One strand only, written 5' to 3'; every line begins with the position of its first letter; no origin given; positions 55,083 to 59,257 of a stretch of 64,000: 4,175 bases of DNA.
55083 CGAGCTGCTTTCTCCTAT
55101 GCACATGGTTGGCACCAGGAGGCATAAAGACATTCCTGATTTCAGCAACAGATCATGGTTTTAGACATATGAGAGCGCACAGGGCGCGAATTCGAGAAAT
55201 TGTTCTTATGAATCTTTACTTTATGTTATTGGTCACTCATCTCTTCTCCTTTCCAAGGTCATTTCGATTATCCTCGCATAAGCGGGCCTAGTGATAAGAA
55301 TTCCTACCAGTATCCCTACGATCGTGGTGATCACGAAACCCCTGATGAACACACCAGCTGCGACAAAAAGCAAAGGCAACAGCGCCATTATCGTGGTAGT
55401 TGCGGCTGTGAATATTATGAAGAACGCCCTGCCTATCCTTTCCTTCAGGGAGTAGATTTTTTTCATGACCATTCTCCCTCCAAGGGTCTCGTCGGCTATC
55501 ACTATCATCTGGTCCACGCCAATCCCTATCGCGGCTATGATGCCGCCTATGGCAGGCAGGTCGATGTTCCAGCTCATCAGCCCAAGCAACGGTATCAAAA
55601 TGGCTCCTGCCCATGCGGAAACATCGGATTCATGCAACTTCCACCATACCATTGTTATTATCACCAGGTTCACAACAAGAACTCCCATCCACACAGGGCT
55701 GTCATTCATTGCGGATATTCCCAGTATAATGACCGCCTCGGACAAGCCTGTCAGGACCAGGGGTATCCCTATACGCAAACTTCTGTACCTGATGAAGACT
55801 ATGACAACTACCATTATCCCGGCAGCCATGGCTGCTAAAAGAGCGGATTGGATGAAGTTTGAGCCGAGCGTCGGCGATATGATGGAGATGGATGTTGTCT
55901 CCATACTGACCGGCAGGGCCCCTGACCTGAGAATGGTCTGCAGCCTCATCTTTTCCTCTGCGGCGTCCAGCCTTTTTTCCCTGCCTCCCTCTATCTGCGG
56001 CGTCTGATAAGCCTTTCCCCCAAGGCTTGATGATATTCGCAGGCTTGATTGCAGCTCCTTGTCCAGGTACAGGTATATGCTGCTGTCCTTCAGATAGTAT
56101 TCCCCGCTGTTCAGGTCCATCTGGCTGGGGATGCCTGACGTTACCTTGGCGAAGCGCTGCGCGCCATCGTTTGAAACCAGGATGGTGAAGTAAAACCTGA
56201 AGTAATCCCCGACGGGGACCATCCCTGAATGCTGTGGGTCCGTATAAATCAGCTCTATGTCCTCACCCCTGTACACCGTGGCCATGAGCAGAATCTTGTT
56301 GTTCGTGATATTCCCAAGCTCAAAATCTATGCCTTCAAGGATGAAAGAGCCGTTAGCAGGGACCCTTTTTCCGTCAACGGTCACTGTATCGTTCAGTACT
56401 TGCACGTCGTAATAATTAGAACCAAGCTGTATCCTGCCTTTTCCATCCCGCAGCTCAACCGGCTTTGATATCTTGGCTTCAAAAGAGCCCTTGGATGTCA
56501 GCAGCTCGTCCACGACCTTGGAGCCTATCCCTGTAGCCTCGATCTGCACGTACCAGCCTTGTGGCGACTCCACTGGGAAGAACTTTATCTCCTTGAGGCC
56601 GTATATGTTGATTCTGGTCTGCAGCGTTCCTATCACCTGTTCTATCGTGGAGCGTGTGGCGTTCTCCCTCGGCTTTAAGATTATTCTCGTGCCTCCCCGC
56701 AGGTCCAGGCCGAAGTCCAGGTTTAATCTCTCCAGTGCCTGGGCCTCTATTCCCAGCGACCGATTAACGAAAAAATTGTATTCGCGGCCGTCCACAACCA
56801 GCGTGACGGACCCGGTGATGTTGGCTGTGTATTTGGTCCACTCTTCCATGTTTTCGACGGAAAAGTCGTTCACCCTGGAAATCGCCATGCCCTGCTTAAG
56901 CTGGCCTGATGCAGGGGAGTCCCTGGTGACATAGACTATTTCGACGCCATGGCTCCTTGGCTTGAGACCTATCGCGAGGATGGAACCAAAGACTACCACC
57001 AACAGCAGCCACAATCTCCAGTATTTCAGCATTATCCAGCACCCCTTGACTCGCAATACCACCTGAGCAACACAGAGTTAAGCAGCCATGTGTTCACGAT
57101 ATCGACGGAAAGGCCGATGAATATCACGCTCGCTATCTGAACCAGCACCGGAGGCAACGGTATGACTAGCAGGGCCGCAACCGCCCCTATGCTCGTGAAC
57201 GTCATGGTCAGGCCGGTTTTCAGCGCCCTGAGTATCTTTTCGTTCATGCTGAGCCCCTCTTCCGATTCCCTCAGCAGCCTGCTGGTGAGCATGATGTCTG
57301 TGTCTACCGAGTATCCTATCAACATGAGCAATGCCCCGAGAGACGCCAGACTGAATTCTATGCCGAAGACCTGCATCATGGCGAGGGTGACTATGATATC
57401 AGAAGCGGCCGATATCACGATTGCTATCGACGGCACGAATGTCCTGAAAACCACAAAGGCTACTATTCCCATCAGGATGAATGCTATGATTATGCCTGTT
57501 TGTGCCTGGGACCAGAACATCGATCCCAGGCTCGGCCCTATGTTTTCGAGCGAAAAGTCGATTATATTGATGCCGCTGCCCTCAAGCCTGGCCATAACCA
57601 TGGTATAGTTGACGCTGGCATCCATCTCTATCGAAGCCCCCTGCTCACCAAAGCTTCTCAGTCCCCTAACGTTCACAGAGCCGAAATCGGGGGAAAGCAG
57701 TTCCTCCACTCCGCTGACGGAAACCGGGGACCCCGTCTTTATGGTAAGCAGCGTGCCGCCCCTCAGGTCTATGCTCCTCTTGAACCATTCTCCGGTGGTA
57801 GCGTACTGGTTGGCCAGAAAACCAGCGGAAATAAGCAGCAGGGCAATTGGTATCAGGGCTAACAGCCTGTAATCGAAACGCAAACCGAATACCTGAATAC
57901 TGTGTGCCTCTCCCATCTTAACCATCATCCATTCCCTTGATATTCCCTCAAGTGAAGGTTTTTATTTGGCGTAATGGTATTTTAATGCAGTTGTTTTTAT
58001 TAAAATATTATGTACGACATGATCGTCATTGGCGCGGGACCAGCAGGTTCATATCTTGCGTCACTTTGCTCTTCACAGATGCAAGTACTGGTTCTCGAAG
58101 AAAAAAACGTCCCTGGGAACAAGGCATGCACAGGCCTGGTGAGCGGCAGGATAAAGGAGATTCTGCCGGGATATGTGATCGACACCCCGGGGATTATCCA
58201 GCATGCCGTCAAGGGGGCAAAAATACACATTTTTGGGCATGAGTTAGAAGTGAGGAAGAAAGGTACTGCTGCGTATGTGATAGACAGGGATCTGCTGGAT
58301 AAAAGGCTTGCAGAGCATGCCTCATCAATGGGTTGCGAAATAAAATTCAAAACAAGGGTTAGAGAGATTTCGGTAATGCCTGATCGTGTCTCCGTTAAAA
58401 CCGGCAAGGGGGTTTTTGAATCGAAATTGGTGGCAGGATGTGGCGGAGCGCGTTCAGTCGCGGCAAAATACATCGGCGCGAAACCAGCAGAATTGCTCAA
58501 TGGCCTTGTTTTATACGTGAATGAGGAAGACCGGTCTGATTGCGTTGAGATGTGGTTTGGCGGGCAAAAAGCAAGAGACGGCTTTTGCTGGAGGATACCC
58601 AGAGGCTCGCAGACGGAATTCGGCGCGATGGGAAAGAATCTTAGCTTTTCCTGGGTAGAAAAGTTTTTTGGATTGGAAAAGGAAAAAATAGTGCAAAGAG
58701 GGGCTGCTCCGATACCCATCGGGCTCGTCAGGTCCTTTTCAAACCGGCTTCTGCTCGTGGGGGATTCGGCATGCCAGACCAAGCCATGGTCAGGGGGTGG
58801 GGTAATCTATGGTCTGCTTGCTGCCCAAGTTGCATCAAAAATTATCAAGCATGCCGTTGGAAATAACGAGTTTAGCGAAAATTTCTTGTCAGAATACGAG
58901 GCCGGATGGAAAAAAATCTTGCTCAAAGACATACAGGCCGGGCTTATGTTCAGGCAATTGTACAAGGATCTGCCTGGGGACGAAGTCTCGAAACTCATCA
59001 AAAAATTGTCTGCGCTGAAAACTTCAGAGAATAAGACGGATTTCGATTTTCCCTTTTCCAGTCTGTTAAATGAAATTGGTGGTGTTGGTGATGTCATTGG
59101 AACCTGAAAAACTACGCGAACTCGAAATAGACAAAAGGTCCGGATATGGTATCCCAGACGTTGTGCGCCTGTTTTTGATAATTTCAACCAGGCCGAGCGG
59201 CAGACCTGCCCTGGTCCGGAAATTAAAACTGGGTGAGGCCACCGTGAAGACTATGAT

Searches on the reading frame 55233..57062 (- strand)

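Call 14: search_protein_families(library=pfam, proteins=[window:55233-57062:-], max_evalue=0.001)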
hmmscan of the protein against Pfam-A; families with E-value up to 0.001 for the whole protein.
window:55233-57062:- (609 aa): 1 family
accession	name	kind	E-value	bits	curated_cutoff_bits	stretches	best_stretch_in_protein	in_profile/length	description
PF02355.23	SecD_SecF_C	-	8.7e-10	38.8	20.5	1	386-468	12-93/189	Protein export membrane protein SecD/SecF, C-terminal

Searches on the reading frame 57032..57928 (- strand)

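Call 14: search_protein_families(library=pfam, proteins=[window:57032-57928:-], max_evalue=0.001)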
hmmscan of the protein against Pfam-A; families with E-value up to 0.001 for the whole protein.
window:57032-57928:- (298 aa): 1 family
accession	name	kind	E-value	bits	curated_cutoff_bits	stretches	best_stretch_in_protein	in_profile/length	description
PF02355.23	SecD_SecF_C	-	6.7e-31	107.6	20.5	1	120-292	11-187/189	Protein export membrane protein SecD/SecF, C-terminal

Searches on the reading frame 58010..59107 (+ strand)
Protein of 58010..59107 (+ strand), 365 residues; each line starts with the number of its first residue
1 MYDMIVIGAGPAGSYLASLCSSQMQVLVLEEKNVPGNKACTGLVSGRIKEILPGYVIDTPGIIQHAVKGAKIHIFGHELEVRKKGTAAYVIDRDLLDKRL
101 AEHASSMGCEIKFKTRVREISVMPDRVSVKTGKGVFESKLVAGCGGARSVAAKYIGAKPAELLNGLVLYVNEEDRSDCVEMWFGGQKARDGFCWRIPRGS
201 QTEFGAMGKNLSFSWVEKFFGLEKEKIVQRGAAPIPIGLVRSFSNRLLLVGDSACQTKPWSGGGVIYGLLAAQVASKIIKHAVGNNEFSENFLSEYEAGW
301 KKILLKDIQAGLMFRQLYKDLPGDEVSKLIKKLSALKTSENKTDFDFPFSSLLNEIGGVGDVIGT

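Call 53: search_protein_families(library=pfam, proteins=[window:58010-59107:+], max_evalue=0.00001)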
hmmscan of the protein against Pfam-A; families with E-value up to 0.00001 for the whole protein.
window:58010-59107:+ (365 aa): 2 families
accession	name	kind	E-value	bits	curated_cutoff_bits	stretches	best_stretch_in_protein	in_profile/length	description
PF01494.25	FAD_binding_3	-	2.4e-14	53.8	22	1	2-158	2-170/349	FAD binding domain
PF03486.20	HI0933_like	-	2.9e-06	27.4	50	0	3-39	2-39/244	HI0933-like protein Rossmann domain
